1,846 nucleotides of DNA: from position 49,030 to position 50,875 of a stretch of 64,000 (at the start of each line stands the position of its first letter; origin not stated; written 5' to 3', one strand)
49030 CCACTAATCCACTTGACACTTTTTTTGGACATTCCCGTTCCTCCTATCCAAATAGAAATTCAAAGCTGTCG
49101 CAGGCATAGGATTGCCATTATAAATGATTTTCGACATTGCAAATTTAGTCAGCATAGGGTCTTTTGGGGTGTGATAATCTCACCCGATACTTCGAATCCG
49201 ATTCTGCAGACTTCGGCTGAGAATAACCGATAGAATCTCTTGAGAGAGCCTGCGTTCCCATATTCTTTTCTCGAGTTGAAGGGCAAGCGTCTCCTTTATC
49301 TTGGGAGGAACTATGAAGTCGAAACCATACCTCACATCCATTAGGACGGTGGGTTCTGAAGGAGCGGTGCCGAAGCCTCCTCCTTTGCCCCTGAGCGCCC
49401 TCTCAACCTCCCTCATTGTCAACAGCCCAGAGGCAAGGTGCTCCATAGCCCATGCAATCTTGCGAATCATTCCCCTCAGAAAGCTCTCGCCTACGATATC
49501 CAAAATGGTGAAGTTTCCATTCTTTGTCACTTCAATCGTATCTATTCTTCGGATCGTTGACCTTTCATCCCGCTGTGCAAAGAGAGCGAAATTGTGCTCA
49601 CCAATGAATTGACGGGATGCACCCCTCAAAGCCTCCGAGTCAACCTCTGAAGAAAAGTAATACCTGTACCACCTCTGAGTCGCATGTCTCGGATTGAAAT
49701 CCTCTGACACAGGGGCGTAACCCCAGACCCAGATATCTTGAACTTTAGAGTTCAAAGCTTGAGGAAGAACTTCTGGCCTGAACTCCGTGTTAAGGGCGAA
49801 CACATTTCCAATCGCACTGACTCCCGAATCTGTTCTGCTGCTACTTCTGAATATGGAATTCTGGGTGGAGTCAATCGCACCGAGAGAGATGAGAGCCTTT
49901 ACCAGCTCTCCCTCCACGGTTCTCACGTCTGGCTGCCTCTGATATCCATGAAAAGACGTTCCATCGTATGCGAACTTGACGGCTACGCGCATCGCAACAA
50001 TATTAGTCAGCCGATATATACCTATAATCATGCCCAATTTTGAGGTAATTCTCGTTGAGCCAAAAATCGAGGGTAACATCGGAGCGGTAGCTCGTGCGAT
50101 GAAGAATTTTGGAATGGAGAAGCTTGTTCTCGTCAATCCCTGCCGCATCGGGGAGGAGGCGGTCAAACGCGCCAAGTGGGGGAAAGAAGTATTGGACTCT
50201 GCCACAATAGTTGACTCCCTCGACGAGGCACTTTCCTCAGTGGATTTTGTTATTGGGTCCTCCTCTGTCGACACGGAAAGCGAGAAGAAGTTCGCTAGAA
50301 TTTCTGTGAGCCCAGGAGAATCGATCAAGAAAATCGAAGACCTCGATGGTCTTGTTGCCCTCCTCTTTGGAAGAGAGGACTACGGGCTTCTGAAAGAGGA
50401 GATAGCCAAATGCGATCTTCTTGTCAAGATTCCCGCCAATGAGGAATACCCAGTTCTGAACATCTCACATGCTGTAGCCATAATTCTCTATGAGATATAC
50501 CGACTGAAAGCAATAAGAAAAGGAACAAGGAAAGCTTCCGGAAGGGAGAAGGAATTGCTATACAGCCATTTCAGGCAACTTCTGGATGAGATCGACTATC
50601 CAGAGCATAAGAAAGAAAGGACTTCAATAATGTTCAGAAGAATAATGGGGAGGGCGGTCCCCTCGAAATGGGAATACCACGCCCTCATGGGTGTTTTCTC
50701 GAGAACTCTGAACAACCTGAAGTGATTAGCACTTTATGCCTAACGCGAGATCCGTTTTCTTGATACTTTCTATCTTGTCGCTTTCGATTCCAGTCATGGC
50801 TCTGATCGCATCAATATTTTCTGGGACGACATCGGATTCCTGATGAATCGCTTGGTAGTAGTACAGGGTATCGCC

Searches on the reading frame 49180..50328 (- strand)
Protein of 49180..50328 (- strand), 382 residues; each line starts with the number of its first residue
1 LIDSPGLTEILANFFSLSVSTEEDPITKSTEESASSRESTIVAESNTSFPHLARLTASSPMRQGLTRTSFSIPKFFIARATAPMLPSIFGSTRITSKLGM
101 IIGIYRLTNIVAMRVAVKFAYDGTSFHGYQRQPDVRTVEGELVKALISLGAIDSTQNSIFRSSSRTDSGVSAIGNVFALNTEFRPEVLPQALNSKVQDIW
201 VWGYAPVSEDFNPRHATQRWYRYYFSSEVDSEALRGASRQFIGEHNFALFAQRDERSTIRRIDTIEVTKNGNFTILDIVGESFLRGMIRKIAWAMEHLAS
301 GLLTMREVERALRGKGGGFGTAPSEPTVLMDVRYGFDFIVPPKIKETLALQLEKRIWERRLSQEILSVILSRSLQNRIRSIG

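Call 47: search_protein_families(library=pfam, proteins=[window:49180-50328:-], max_evalue=0.001)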
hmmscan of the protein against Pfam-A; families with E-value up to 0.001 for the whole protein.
window:49180-50328:- (382 aa): 1 family
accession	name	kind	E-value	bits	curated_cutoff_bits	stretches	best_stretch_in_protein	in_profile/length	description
PF01416.25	PseudoU_synth_1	-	2.1e-20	73.6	23.3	1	237-334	1-107/108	tRNA pseudouridine synthase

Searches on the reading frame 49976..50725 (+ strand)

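Call 47: search_protein_families(library=pfam, proteins=[window:49976-50725:+], max_evalue=0.001)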
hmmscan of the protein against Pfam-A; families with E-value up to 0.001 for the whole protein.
window:49976-50725:+ (249 aa): 2 families
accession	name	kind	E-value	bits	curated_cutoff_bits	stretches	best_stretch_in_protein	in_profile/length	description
PF00588.24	SpoU_methylase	-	2.3e-28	99.5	29.7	1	22-172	2-142/142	SpoU rRNA Methylase family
PF09936.14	Methyltrn_RNA_4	-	1.2e-06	29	22.6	1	68-171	74-177/182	SAM-dependent RNA methyltransferase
